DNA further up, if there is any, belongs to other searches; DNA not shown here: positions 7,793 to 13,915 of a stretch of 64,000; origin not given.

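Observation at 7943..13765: Single-gene 1,940-aa transglutaminase-like / DUF4011 / SF1 helicase / REase-like / DUF3320 protein: candidate stand-alone nucleic-acid surveillance or defence module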

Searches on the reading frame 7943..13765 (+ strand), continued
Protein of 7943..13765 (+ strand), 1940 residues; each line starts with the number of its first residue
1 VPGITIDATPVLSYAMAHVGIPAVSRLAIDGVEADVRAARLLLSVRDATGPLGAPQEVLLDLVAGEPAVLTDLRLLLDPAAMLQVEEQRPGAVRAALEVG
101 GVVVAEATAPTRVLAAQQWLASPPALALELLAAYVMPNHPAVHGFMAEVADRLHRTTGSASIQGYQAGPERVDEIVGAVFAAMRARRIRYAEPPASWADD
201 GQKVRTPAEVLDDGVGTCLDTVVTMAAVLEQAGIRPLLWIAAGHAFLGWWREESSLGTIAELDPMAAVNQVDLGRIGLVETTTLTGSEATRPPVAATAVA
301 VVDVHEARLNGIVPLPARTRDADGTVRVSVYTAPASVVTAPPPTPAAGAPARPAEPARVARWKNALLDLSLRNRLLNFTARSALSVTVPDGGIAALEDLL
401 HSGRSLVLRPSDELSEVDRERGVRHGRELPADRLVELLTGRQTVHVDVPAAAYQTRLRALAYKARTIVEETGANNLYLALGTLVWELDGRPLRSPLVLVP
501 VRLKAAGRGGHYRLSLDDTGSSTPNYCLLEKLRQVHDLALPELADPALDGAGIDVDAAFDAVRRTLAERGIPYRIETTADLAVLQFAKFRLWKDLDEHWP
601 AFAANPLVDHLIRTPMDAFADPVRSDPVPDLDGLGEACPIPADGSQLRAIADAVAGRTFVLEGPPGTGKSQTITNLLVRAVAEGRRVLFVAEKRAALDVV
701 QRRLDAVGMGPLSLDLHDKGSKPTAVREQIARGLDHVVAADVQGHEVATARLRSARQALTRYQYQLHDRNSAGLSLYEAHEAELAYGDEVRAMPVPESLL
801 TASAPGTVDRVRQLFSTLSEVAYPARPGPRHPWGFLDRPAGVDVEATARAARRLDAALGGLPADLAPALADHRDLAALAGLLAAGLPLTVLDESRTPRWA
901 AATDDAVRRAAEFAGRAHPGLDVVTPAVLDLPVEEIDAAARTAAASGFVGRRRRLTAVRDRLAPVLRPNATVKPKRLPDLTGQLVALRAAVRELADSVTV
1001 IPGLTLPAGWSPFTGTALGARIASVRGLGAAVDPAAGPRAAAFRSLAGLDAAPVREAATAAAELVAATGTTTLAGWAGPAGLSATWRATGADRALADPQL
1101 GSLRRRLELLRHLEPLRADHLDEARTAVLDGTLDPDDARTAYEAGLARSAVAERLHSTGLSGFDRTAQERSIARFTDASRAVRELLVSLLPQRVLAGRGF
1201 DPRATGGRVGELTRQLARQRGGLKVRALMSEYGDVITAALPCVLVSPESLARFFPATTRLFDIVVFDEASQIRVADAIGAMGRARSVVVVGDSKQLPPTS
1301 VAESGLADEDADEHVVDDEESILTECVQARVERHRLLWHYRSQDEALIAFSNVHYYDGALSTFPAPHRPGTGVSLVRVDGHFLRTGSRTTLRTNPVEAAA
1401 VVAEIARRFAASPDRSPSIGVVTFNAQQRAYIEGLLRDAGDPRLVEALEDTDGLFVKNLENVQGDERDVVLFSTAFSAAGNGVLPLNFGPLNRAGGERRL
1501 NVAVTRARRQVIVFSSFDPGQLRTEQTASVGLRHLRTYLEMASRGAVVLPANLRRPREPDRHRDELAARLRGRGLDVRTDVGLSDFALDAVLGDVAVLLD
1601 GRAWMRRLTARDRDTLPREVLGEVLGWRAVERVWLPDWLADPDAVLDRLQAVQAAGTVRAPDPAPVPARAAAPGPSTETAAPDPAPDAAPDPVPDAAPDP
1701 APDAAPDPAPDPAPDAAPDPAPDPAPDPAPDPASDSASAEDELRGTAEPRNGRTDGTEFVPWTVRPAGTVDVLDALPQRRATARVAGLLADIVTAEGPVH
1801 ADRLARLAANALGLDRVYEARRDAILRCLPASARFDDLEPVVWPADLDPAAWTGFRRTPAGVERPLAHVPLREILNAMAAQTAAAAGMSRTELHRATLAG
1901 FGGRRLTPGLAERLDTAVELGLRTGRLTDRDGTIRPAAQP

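Call 69: get_annotated_region(hit=H14, flank=8000)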
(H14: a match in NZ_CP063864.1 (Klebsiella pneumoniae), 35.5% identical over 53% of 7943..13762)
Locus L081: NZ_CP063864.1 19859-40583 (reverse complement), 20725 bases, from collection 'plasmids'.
description: Klebsiella pneumoniae strain M63-1 plasmid pM63-1, complete sequence
organism: Klebsiella pneumoniae (NCBI taxid 573)
taxonomy: Bacteria; Pseudomonadota; Gammaproteobacteria; Enterobacterales; Enterobacteriaceae; Klebsiella; Klebsiella pneumoniae
host: -; source: panda; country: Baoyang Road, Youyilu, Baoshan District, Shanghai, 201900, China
typing (MOB-suite, as given by PLSDB): conjugative; replicon IncFIB,IncFII,rep_cluster_2183; relaxase MOBF,MOBF; mating-pair formation MPF_F
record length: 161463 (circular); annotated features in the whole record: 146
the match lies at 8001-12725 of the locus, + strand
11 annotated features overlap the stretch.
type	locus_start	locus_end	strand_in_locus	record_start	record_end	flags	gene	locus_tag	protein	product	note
CDS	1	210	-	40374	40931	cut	-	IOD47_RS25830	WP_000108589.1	OsmC family protein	GO:0006979 - response to oxidative stress [Evidence IEA]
CDS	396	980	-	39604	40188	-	-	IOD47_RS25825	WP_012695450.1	recombinase family protein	GO:0006310 - DNA recombination [Evidence IEA]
CDS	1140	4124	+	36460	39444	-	-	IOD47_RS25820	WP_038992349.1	Tn3 family transposase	-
CDS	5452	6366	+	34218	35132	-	-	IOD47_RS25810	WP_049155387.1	AbiJ-NTD4 domain-containing protein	-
CDS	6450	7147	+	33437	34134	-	-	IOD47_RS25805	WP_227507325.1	IS1 family transposase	-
CDS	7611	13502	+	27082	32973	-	-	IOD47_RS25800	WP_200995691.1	DUF3320 domain-containing protein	-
CDS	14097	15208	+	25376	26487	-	-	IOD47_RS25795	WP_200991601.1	IS3 family transposase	-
CDS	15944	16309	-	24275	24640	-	-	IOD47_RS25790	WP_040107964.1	DUF596 domain-containing protein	-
CDS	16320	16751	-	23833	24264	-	-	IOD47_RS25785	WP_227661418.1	DUF769 domain-containing protein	-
CDS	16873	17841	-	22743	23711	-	-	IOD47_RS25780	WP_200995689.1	IS5-like element IS903B family transposase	GO:0006313 - DNA transposition [Evidence IEA]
CDS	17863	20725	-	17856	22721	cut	-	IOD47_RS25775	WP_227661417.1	DUF637 domain-containing protein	-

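Call 70: get_annotated_region(hit=H10, flank=8000)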
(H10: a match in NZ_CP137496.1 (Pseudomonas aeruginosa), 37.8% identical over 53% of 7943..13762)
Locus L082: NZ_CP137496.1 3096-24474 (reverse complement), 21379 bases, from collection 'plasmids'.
description: Pseudomonas aeruginosa strain HPA0875 plasmid pHPA0875-2, complete sequence
organism: Pseudomonas aeruginosa (NCBI taxid 287)
taxonomy: Bacteria; Pseudomonadota; Gammaproteobacteria; Pseudomonadales; Pseudomonadaceae; Pseudomonas; Pseudomonas aeruginosa
host: -; source: Homo sapiens,Bacterial culture sample; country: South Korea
typing (MOB-suite, as given by PLSDB): conjugative; relaxase MOBH; mating-pair formation MPF_G
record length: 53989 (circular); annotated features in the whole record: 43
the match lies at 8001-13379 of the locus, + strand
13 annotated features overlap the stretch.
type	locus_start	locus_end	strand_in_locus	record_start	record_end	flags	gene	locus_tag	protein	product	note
CDS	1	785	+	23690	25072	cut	-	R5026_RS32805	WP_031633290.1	integrating conjugative element protein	-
CDS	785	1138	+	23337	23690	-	-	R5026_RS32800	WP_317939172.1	hypothetical protein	-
CDS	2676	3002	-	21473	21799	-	-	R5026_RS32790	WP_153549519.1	hypothetical protein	-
CDS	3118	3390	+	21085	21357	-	-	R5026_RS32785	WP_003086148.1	type II toxin-antitoxin system ParD family antitoxin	GO:0051983 - regulation of chromosome segregation [Evidence IEA]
CDS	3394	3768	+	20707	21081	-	-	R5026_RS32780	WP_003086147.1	type II toxin-antitoxin system RelE/ParE family toxin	GO:0030541 - plasmid partitioning [Evidence IEA]; GO:0051290 - protein heterotetramerization [Evidence IEA]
CDS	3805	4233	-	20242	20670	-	-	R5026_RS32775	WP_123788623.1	hypothetical protein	-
CDS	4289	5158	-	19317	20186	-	paeM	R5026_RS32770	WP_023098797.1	lipid II-degrading bacteriocin PaeM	-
CDS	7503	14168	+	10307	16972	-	-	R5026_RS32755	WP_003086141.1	DUF3320 domain-containing protein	-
CDS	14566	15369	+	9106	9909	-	-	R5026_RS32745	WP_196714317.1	hypothetical protein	-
CDS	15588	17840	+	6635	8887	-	-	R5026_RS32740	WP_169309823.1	ATP-dependent helicase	-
CDS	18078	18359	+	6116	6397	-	-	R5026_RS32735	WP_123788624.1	hypothetical protein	-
CDS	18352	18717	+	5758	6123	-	-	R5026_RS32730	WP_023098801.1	hypothetical protein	-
CDS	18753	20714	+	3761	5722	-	-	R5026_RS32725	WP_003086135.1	hypothetical protein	-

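Call 71: search_protein_families(library=ncbifam, proteins=[L081:7611-13499:+, L082:7503-14165:+], max_evalue=1e-30)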
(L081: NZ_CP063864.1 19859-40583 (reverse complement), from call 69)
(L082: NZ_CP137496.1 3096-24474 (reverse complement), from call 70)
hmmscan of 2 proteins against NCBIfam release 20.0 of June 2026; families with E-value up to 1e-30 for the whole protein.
L081:7611-13499:+ (1963 aa): 2 families
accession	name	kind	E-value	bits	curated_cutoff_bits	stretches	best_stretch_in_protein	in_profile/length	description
NF058533.1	antiphage_ProA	equivalog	0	2225.2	1500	1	15-1947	2-1903/1903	anti-phage protein ProA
NF042953.1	Hhe_antiphage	equivalog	1e-247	825.5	2000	2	1039-1735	1017-1706/1797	DUF4011 domain-containing anti-phage protein Hhe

L082:7503-14165:+ (2221 aa): 2 families
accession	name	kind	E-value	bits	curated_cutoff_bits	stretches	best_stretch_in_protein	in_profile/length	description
NF058533.1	antiphage_ProA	equivalog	0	2372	1500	1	43-2202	1-1902/1903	anti-phage protein ProA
NF042953.1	Hhe_antiphage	equivalog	9.4e-260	865.4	2000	2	1350-2003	1058-1712/1797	DUF4011 domain-containing anti-phage protein Hhe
